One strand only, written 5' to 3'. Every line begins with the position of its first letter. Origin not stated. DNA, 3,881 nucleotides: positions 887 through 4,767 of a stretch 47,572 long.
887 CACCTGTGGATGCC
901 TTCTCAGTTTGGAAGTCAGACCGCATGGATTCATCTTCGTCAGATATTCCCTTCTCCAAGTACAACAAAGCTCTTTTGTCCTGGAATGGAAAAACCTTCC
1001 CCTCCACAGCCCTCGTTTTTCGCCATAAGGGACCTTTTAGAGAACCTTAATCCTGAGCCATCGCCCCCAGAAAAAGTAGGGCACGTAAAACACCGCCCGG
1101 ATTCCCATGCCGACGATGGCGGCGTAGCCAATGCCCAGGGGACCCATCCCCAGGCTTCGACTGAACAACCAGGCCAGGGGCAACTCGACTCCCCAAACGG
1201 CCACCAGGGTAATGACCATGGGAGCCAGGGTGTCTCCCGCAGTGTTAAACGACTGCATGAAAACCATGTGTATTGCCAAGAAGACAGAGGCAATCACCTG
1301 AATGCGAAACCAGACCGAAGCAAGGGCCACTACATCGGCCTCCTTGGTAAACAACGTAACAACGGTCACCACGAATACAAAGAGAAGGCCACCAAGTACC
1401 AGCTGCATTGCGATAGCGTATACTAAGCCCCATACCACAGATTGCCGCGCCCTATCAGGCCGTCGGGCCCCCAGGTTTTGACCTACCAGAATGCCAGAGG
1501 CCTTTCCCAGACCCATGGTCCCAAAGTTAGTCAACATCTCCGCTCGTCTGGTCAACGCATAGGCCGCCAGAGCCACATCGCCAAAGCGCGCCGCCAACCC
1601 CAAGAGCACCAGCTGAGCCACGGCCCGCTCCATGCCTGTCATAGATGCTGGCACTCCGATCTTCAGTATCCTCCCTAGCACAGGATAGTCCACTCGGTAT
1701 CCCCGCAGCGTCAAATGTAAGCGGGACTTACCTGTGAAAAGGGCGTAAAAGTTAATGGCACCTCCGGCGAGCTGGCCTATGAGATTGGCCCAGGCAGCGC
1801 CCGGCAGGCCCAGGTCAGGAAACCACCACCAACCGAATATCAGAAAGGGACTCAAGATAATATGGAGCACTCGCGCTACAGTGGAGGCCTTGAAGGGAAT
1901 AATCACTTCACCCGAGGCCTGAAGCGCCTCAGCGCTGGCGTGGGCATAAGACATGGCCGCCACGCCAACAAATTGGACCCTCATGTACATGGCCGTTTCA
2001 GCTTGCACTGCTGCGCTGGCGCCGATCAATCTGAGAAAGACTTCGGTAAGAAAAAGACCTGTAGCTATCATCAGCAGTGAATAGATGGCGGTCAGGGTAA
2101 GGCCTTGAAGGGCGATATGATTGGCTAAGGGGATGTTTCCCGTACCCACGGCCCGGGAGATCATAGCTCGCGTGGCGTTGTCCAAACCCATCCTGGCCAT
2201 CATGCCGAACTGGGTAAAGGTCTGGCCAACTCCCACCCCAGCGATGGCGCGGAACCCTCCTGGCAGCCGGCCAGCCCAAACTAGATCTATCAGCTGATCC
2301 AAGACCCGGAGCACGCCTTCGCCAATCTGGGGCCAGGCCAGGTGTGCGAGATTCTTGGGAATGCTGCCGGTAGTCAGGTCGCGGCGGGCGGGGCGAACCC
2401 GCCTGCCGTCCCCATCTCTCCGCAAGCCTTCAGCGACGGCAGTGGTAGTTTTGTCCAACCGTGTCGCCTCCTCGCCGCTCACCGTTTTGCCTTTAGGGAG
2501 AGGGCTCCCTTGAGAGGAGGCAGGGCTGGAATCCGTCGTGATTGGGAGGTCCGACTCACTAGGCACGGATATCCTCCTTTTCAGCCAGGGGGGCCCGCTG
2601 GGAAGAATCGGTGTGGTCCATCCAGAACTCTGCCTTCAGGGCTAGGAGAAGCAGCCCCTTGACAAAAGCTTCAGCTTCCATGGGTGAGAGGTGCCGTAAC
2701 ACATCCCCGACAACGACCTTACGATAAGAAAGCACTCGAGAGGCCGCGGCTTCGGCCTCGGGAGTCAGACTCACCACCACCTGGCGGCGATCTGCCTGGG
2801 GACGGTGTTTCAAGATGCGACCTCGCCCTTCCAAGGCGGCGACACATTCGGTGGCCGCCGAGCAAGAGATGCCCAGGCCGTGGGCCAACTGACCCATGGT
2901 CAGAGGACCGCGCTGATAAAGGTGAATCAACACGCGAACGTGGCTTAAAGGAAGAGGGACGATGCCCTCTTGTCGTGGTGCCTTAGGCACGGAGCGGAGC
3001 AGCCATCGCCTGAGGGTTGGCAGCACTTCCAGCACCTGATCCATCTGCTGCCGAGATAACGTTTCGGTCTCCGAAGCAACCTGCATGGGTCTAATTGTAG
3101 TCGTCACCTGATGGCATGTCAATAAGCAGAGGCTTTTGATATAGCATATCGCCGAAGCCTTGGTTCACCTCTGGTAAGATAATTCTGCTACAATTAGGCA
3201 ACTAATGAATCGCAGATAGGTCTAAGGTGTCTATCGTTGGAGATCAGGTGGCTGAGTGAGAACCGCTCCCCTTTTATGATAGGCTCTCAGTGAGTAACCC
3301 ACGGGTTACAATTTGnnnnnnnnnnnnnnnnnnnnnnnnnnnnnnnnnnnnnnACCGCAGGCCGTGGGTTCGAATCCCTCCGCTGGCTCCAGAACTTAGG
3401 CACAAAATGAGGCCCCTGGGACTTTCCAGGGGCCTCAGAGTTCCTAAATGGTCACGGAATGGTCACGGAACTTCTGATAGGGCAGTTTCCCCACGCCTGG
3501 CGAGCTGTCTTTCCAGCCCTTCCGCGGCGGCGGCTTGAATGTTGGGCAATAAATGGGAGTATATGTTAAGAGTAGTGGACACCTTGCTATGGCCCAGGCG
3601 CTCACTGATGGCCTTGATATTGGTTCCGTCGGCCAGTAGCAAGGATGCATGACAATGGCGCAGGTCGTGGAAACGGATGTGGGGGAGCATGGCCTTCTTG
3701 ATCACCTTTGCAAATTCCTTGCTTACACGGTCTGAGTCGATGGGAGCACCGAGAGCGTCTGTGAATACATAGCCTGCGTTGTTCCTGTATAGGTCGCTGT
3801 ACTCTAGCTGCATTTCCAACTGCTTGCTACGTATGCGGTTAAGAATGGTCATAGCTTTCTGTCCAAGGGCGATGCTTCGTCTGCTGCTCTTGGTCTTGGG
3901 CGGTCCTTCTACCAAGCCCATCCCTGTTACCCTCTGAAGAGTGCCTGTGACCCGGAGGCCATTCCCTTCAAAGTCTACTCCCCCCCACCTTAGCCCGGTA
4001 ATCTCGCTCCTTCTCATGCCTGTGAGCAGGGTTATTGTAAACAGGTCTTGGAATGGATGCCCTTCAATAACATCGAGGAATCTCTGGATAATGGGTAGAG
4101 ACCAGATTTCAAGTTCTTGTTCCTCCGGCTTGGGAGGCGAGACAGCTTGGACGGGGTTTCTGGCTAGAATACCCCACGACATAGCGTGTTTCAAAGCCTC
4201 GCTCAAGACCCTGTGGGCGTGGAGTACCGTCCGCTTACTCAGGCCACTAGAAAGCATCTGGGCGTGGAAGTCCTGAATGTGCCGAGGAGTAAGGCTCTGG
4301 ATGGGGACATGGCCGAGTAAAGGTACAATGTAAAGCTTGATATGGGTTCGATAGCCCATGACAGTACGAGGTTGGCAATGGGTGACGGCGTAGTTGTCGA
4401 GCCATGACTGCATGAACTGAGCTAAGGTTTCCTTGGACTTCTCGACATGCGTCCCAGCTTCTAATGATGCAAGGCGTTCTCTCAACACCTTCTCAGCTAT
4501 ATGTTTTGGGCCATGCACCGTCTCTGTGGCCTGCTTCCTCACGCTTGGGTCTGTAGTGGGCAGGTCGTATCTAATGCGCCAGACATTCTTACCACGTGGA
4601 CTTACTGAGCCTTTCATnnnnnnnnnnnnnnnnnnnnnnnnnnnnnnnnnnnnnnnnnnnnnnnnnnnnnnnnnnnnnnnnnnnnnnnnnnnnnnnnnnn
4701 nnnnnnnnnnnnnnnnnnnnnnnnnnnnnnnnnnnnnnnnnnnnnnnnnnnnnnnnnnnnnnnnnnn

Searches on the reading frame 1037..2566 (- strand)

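Call 22: search_protein_families(library=pfam, proteins=[window:1037-2566:-], max_evalue=0.001)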
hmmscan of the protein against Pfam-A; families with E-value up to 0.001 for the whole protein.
window:1037-2566:- (509 aa): 1 family
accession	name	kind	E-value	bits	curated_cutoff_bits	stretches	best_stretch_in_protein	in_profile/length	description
PF01554.23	MatE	-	1.2e-50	171.8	24.9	2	315-467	10-161/161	MatE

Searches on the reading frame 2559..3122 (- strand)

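Call 22: search_protein_families(library=pfam, proteins=[window:2559-3122:-], max_evalue=0.001)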
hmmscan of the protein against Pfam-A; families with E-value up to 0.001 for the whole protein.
window:2559-3122:- (187 aa): 4 families
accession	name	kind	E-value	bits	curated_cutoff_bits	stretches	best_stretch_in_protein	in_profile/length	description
PF01047.28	MarR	-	1.8e-10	41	24.6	1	59-115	3-59/59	MarR family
PF12802.13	MarR_2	-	1.8e-07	31.6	27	1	57-114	3-61/61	MarR family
PF22381.2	Staph_reg_Sar_Rot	-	2.7e-05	24.6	27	1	59-123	14-78/85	Transcriptional regulator SarA/Rot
PF13463.12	HTH_27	-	0.00057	20.6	22.2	0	61-123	5-68/68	Winged helix DNA-binding domain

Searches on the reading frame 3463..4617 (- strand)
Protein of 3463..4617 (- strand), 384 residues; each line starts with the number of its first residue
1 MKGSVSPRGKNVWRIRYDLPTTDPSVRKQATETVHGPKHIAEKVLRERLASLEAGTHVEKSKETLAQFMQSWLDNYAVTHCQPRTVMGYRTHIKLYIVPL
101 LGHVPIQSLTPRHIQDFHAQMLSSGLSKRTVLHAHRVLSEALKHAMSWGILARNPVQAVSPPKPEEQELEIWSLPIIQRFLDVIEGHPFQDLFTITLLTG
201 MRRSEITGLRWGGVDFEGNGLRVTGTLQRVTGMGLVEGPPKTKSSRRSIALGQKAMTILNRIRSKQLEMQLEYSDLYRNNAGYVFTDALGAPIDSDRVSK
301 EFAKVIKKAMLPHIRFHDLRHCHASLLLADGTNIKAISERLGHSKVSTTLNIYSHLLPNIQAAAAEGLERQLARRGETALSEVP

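Call 22: search_protein_families(library=pfam, proteins=[window:3463-4617:-], max_evalue=0.001)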
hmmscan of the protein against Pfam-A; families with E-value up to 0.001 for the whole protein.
window:3463-4617:- (384 aa): 4 families
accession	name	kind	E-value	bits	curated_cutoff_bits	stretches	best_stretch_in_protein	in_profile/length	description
PF00589.27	Phage_integrase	-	2.3e-24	86.5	27.1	1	192-357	27-169/172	Phage integrase family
PF14659.12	Phage_int_SAM_3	-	1.5e-13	51.2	22.6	1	64-121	1-57/58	Phage integrase, N-terminal SAM-like domain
PF13495.12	Phage_int_SAM_4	-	1.3e-05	26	27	1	68-139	1-72/85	Phage integrase, N-terminal SAM-like domain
PF22022.2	Phage_int_M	-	0.00024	21.7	27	0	68-159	4-93/96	Phage integrase central domain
